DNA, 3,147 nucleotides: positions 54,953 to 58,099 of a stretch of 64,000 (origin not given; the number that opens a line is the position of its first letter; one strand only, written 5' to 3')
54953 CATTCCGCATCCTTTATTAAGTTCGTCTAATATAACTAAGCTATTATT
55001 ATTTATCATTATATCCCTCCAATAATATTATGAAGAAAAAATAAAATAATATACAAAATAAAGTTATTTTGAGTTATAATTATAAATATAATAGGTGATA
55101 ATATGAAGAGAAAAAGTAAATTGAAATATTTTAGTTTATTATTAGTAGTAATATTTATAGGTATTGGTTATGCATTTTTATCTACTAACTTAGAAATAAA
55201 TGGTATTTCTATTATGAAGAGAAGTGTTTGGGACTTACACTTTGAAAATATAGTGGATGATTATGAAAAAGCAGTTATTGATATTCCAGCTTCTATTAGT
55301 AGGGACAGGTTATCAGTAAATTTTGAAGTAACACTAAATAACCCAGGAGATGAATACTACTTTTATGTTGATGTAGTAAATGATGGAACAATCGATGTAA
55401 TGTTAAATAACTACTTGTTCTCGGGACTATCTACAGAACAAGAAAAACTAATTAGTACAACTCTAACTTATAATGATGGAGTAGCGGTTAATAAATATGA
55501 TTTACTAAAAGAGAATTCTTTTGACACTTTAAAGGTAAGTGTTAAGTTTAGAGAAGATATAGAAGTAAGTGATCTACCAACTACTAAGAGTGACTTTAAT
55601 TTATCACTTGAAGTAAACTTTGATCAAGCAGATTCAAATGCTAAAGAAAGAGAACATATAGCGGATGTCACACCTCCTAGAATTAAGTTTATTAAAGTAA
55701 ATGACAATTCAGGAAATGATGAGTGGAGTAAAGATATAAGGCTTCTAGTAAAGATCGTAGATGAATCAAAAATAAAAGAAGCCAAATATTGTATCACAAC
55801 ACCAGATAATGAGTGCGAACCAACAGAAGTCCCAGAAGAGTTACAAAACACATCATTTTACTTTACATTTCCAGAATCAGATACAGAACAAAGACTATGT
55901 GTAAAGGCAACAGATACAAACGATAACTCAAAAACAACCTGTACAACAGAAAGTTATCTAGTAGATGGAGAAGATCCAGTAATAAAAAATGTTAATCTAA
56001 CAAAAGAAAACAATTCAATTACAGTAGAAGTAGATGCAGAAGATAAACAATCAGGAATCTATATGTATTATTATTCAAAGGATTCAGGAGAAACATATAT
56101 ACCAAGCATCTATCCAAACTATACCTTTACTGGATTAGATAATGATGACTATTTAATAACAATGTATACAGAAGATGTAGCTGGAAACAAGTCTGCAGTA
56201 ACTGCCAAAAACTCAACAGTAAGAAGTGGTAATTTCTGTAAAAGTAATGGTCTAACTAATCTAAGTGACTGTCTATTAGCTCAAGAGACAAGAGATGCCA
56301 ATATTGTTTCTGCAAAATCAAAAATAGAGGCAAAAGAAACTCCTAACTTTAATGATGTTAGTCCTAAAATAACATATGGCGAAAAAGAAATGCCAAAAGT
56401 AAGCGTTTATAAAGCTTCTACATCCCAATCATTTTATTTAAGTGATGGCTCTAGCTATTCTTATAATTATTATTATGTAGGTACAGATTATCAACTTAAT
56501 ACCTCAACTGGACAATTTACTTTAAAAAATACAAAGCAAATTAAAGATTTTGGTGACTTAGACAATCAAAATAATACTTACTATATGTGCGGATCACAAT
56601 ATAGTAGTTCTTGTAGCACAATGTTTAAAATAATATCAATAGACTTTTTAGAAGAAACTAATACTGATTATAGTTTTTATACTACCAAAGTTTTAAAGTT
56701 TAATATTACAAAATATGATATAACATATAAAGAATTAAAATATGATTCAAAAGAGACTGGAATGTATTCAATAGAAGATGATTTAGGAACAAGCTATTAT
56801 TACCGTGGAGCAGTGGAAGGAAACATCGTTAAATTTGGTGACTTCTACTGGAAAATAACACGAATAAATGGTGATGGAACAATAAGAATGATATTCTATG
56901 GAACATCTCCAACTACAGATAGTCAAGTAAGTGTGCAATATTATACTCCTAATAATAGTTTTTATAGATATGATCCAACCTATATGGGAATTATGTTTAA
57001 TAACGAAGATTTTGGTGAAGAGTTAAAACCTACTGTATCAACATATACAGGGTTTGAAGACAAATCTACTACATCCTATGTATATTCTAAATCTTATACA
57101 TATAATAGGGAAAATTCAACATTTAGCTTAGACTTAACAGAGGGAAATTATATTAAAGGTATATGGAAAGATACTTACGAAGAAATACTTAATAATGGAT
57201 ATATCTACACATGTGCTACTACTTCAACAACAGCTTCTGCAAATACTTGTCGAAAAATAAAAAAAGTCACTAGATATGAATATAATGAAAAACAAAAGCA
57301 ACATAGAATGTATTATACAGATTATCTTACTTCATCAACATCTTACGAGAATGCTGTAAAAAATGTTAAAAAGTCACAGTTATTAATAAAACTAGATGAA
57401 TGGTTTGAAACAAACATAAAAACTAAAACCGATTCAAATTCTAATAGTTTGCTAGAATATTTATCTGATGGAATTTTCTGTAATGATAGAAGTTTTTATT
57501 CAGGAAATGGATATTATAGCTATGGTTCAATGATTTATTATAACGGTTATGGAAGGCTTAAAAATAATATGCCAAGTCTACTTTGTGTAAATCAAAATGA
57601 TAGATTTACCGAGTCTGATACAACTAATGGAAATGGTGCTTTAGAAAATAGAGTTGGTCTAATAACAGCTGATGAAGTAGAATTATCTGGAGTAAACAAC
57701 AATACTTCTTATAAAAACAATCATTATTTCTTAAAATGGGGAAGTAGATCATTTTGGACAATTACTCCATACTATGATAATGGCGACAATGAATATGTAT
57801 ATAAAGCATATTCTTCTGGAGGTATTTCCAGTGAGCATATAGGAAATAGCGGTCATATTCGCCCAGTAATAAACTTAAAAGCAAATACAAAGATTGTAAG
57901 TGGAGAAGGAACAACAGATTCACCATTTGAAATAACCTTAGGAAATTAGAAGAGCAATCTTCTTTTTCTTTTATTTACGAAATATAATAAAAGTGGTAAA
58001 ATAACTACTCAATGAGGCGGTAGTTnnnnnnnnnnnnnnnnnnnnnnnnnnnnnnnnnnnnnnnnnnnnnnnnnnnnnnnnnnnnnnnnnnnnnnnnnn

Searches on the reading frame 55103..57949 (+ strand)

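Call 21: search_protein_families(library=pfam, proteins=[window:55103-57949:+], max_evalue=1)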
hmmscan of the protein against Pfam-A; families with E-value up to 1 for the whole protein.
window:55103-57949:+ (948 aa): 1 family
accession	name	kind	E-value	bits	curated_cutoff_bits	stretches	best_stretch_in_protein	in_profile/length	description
PF12733.13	Cadherin-like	-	0.012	16.5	24.2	1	258-317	23-78/89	Cadherin-like beta sandwich domain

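Call 61: search_protein_families(library=ncbifam, proteins=[window:55103-57946:+], max_evalue=10)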
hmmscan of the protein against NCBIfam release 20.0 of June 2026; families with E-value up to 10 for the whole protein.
window:55103-57946:+ (948 aa): 2 families
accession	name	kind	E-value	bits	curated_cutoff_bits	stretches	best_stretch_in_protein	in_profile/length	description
NF047446.1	barrel_OmpL47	domain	1.3e-06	28.7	40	1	304-372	3-67/68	OmpL47-type beta-barrel domain-containing protein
NF045522.1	MXAN_2561_fam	equivalog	0.87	9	150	1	292-370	172-254/304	MXAN_2561 family MXYO-CTERM-anchored protein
